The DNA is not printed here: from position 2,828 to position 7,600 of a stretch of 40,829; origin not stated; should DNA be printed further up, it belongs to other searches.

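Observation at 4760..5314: Roughly 180-residue coiled-coil insertion in internal virion protein gp16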

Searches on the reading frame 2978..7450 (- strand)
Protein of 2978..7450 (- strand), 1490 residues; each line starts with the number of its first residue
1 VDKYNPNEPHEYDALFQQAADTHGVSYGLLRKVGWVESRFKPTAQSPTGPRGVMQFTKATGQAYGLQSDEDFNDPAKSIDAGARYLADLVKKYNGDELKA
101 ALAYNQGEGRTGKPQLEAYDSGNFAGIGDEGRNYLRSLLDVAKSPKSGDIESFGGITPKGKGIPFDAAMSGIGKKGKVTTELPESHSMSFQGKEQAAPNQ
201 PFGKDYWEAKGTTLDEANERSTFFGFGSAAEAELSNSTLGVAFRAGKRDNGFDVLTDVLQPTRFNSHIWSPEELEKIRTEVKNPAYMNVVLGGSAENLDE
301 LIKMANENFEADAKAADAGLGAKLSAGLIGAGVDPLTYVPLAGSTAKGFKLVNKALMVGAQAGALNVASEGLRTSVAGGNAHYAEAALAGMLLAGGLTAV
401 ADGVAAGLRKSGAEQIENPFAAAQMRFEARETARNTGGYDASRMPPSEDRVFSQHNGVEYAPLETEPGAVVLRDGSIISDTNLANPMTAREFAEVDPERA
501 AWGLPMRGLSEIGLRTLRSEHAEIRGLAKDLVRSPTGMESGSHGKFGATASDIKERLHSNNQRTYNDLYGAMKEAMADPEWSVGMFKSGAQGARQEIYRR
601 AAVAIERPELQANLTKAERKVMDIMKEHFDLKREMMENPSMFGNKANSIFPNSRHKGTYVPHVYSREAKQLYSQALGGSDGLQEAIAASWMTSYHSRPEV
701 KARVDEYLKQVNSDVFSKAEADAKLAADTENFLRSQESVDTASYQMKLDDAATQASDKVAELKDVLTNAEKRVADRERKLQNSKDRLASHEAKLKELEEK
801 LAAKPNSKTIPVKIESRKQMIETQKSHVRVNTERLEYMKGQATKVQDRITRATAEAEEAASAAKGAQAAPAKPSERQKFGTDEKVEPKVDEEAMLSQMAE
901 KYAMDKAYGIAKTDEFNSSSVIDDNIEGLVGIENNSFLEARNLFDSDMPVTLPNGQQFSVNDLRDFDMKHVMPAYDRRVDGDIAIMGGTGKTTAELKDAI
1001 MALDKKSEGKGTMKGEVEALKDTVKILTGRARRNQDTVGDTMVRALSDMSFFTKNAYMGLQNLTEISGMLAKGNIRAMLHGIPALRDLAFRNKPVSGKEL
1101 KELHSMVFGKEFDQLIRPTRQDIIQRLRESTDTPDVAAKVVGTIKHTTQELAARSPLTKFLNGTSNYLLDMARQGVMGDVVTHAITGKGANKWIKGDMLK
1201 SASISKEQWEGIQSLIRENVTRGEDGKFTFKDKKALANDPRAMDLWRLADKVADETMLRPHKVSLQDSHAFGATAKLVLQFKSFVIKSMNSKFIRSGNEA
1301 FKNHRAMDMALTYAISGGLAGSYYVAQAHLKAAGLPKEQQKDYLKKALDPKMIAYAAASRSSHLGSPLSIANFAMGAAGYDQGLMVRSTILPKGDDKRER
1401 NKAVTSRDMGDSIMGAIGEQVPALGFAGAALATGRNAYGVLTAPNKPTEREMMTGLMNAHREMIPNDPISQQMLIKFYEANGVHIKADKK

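Call 15: search_protein_families(library=pfam, proteins=[window:2978-7450:-], max_evalue=1)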
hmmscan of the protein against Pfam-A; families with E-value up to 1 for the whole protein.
window:2978-7450:- (1490 aa): 3 families
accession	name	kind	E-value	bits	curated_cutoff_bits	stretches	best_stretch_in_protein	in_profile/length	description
PF01464.25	SLT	-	2.7e-26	91.9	21.3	1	15-121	2-111/117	Transglycosylase SLT domain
PF08391.16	Ly49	-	0.14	13.2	31.5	0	793-848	35-90/119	Ly49-like protein, N-terminal region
PF10152.14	CCDC53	-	0.28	12.1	24.6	1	776-877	19-89/147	Subunit CCDC53 of WASH complex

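Call 19: search_solved_structures(query=window:2978-7450:-, max_evalue=0.001, show_alignments=0)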
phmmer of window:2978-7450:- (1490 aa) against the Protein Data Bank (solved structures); distinct sequences matched with E-value up to 0.001: 18.
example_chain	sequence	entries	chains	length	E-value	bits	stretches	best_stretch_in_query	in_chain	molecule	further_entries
7eyb_I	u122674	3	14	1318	0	1827.3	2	1-712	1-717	Peptidoglycan transglycosylase gp16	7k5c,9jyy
6yt5_G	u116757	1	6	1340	0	1827.2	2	1-712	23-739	Peptidoglycan transglycosylase gp16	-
9vvp_L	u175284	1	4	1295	0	1278.8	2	887-1486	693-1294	Gp29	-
5aa4_B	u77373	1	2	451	2.5e-06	28.8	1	11-89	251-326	MEMBRANE-BOUND LYTIC MUREIN TRANSGLYCOSYLASE F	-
5a5x_A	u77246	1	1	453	2.5e-06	28.8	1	11-89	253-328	MEMBRANE-BOUND LYTIC MUREIN TRANSGLYCOSYLASE F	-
5aa4_A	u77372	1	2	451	2.5e-06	28.7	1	11-89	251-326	MEMBRANE-BOUND LYTIC MUREIN TRANSGLYCOSYLASE F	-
5a5x_B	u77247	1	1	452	2.5e-06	28.7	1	11-89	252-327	MEMBRANE-BOUND LYTIC MUREIN TRANSGLYCOSYLASE F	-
5aa1_A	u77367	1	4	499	2.9e-06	28.5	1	11-89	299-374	MEMBRANE-BOUND LYTIC MUREIN TRANSGLYCOSYLASE F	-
5aa2_D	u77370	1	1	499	2.9e-06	28.5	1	11-89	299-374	MEMBRANE-BOUND LYTIC MUREIN TRANSGLYCOSYLASE F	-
5aa2_B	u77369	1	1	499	2.9e-06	28.5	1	11-89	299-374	MEMBRANE-BOUND LYTIC MUREIN TRANSGLYCOSYLASE F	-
5aa2_A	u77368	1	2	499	2.9e-06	28.5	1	11-89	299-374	MEMBRANE-BOUND LYTIC MUREIN TRANSGLYCOSYLASE F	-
5aa3_A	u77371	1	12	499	2.9e-06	28.5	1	11-89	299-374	MEMBRANE-BOUND LYTIC MUREIN TRANSGLYCOSYLASE F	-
4oz9_A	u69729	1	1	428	4.3e-06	28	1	11-89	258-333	Membrane-bound lytic murein transglycosylase F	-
4oyv_A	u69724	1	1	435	4.4e-06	28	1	11-89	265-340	Membrane-bound lytic murein transglycosylase F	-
4owd_A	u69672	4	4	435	4.4e-06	27.9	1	11-89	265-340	Membrane-bound lytic murein transglycosylase F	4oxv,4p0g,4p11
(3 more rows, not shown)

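Call 21: find_homologous_proteins(query=window:2978-7450:-, max_evalue=1e-20)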
Query window:2978-7450:- (1490 aa): 1270 proteins with E <= 1e-20 among 8000 candidates; the best 120 are listed.
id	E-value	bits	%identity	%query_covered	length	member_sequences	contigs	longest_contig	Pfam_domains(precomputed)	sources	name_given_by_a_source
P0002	0.0e+0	3312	100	100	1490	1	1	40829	PF01464.26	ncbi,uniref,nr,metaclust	ncbi:internal virion protein with endolysin domain [Escherichia phage P483]|uniref:Peptidoglycan tra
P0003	0.0e+0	3270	99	100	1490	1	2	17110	PF01464.26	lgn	-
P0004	0.0e+0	3248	98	100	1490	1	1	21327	PF01464.26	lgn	-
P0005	0.0e+0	3242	98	100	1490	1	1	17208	PF01464.26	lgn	-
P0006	0.0e+0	3241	97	100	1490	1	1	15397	PF01464.26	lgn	-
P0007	0.0e+0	3240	98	100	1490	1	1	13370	PF01464.26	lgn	-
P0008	0.0e+0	3239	97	100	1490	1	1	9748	PF01464.26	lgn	-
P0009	0.0e+0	3195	96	59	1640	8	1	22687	PF01464.26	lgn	-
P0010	0.0e+0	3180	96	100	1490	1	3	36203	PF01464.26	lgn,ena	-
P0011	0.0e+0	3034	92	100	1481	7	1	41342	PF01464.26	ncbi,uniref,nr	ncbi:transglycosylase SLT domain-containing protein [Escherichia coli]|uniref:transglycosylase SLT d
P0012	0.0e+0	2988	93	96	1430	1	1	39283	PF01464.26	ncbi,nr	ncbi:internal virion protein with endolysin domain protein [Escherichia phage Carena]|nr:internal vi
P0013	0.0e+0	2894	87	100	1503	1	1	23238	PF01464.26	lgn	-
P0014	0.0e+0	2852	97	48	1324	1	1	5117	PF01464.26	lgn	-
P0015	0.0e+0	2844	94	50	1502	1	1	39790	PF01464.26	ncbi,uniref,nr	ncbi:internal virion protein with endolysin domain [Pectobacterium phage PP74]|uniref:Peptidoglycan 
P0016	0.0e+0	2841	96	48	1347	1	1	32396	PF01464.26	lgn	-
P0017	0.0e+0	2840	98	48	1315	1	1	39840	PF01464.26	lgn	-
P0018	0.0e+0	2835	98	48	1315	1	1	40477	PF01464.26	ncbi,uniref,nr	ncbi:internal virion protein with endolysin domain [Escherichia phage P694]|uniref:Peptidoglycan tra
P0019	0.0e+0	2835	99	48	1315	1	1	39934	PF01464.26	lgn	-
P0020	0.0e+0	2834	98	48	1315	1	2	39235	PF01464.26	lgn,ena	-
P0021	0.0e+0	2831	98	48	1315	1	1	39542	PF01464.26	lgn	-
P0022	0.0e+0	2829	98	48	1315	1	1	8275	PF01464.26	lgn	-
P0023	0.0e+0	2829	98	48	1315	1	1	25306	PF01464.26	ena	-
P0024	0.0e+0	2828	98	48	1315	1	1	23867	PF01464.26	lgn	-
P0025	0.0e+0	2828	98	48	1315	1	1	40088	PF01464.26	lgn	-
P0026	0.0e+0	2828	98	48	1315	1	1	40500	PF01464.26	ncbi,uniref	ncbi:internal virion protein with endolysin domain [Escherichia phage P151]|uniref:Peptidoglycan tra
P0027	0.0e+0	2828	98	48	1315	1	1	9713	PF01464.26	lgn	-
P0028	0.0e+0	2828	98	48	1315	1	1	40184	PF01464.26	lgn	-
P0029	0.0e+0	2827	98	48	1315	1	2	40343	PF01464.26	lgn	-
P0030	0.0e+0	2826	98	48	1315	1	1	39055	PF01464.26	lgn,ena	-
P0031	0.0e+0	2825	98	48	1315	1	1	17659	PF01464.26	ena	-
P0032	0.0e+0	2825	98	48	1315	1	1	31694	PF01464.26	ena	-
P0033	0.0e+0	2825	98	48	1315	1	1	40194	PF01464.26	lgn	-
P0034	0.0e+0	2825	98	48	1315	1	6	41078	PF01464.26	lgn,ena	-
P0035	0.0e+0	2824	98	48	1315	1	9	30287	PF01464.26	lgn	-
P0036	0.0e+0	2823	98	48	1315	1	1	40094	PF01464.26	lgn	-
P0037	0.0e+0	2823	97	48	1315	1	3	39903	PF01464.26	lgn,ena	-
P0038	0.0e+0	2823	98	48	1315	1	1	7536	PF01464.26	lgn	-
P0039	0.0e+0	2823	97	48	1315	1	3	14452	PF01464.26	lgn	-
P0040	0.0e+0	2822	98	48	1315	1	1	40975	PF01464.26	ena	-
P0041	0.0e+0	2822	97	48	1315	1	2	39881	PF01464.26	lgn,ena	-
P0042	0.0e+0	2822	97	48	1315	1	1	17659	PF01464.26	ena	-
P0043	0.0e+0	2822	97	48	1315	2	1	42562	PF01464.26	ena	-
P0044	0.0e+0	2821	97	48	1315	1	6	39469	PF01464.26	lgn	-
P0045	0.0e+0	2821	97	48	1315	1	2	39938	PF01464.26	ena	-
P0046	0.0e+0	2821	97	48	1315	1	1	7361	PF01464.26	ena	-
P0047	0.0e+0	2821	97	48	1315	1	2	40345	PF01464.26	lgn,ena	-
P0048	0.0e+0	2820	97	48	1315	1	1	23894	PF01464.26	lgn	-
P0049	0.0e+0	2819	97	48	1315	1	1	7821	PF01464.26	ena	-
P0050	0.0e+0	2819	98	48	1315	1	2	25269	PF01464.26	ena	-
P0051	0.0e+0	2819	98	48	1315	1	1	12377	PF01464.26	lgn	-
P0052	0.0e+0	2819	97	48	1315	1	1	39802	PF01464.26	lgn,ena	-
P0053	0.0e+0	2819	97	48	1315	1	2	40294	PF01464.26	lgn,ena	-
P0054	0.0e+0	2819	97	48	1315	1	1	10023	PF01464.26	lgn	-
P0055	0.0e+0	2819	98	48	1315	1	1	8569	PF01464.26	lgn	-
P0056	0.0e+0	2819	97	48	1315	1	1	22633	PF01464.26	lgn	-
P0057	0.0e+0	2819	98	48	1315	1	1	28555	PF01464.26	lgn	-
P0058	0.0e+0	2818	97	48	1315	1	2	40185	PF01464.26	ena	-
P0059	0.0e+0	2818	97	48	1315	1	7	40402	PF01464.26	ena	-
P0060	0.0e+0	2818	97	48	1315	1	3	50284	PF01464.26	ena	-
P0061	0.0e+0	2818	97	48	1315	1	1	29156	PF01464.26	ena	-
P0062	0.0e+0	2818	97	48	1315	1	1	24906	PF01464.26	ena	-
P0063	0.0e+0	2818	97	48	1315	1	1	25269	PF01464.26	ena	-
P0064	0.0e+0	2818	97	48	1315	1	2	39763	PF01464.26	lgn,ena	-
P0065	0.0e+0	2818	97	48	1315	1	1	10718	PF01464.26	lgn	-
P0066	0.0e+0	2817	97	48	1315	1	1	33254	PF01464.26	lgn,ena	-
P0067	0.0e+0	2817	97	48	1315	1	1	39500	PF01464.26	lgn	-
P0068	0.0e+0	2817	97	48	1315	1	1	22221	PF01464.26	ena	-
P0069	0.0e+0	2816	97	48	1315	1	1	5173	PF01464.26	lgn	-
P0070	0.0e+0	2815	96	48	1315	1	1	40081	PF01464.26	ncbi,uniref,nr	ncbi:internal virion protein D [Enterobacter phage vB_SEqdws-315]|uniref:Peptidoglycan transglycosyl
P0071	0.0e+0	2815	97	48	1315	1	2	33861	PF01464.26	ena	-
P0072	0.0e+0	2815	97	48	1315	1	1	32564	PF01464.26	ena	-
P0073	0.0e+0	2815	97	48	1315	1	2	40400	PF01464.26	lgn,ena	-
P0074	0.0e+0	2815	97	48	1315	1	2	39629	PF01464.26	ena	-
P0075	0.0e+0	2814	97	48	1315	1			PF01464.26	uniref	uniref:Peptidoglycan transglycosylase gp16 n=1 Tax=Escherichia phage vB_EcoS_P1338 TaxID=3161150 Rep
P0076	0.0e+0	2814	97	48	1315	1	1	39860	PF01464.26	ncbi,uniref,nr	ncbi:DNA injection channel protein C [Erwinia phage FE44]|uniref:Peptidoglycan transglycosylase gp16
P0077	0.0e+0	2814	97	48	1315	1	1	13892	PF01464.26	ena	-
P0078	0.0e+0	2814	97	48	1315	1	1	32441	PF01464.26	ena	-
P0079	0.0e+0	2814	98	48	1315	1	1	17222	PF01464.26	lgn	-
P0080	0.0e+0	2813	91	50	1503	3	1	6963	PF01464.26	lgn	-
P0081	0.0e+0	2813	97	48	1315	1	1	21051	PF01464.26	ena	-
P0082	0.0e+0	2813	97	48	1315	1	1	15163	PF01464.26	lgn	-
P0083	0.0e+0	2813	97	48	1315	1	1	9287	PF01464.26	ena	-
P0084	0.0e+0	2812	97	48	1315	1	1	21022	PF01464.26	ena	-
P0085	0.0e+0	2812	97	48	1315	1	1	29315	PF01464.26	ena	-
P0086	0.0e+0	2811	97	48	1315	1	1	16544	PF01464.26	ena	-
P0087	0.0e+0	2811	96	48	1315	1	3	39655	PF01464.26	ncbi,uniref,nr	ncbi:internal virion protein with endolysin domain [Yersinia phage PYPS50]|uniref:Peptidoglycan tran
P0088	0.0e+0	2811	96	48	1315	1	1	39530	PF01464.26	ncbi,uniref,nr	ncbi:internal virion protein with endolysin domain protein [Salmonella phage SPLA4]|uniref:Peptidogl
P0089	0.0e+0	2811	97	48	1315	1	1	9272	PF01464.26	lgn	-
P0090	0.0e+0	2810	98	48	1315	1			PF01464.26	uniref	uniref:Peptidoglycan transglycosylase gp16 n=1 Tax=Yersinia phage vB_YenP_WW1 TaxID=2973655 RepID=A0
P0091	0.0e+0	2810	97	48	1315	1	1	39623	PF01464.26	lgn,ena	-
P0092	0.0e+0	2809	96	48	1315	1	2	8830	PF01464.26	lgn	-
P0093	0.0e+0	2809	97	48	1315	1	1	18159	PF01464.26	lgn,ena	-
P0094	0.0e+0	2809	98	48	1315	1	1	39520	PF01464.26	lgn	-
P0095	0.0e+0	2808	97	48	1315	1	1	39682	PF01464.26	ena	-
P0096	0.0e+0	2808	97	48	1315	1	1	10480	PF01464.26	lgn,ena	-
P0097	0.0e+0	2807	97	48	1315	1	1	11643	PF01464.26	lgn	-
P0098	0.0e+0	2807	97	48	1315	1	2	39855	PF01464.26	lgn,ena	-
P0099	0.0e+0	2805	96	48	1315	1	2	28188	PF01464.26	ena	-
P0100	0.0e+0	2804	96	48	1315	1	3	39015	PF01464.26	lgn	-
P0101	0.0e+0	2804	96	48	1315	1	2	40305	PF01464.26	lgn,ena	-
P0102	0.0e+0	2803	97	48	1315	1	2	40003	PF01464.26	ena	-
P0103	0.0e+0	2803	97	48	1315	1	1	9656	PF01464.26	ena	-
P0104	0.0e+0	2800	97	48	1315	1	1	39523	PF01464.26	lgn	-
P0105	0.0e+0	2799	97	48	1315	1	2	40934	PF01464.26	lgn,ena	-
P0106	0.0e+0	2799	98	48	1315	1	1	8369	PF01464.26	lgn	-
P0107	0.0e+0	2798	97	48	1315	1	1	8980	PF01464.26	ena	-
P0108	0.0e+0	2798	97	48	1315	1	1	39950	PF01464.26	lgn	-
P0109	0.0e+0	2796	96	48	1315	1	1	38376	PF01464.26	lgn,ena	-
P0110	0.0e+0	2793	96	48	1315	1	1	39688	PF01464.26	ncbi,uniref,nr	ncbi:internal virion protein D [Salmonella phage BSP161]|uniref:Peptidoglycan transglycosylase gp16 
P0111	0.0e+0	2791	97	48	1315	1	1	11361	PF01464.26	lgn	-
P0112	0.0e+0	2791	98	48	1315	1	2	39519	PF01464.26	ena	-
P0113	0.0e+0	2791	96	48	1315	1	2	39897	PF01464.26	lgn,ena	-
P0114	0.0e+0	2790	97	48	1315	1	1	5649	PF01464.26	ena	-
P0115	0.0e+0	2788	97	48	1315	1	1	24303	PF01464.26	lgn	-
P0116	0.0e+0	2786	96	48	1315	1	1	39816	PF01464.26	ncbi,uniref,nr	ncbi:gp16 [Escherichia phage BA14]|uniref:Peptidoglycan transglycosylase gp16 n=1 Tax=Escherichia ph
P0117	0.0e+0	2785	97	48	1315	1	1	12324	PF01464.26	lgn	-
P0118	0.0e+0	2782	96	48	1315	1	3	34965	PF01464.26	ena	-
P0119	0.0e+0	2780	93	48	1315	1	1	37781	PF01464.26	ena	-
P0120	0.0e+0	2780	96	48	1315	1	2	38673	PF01464.26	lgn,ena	-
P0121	0.0e+0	2779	93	48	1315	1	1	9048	PF01464.26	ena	-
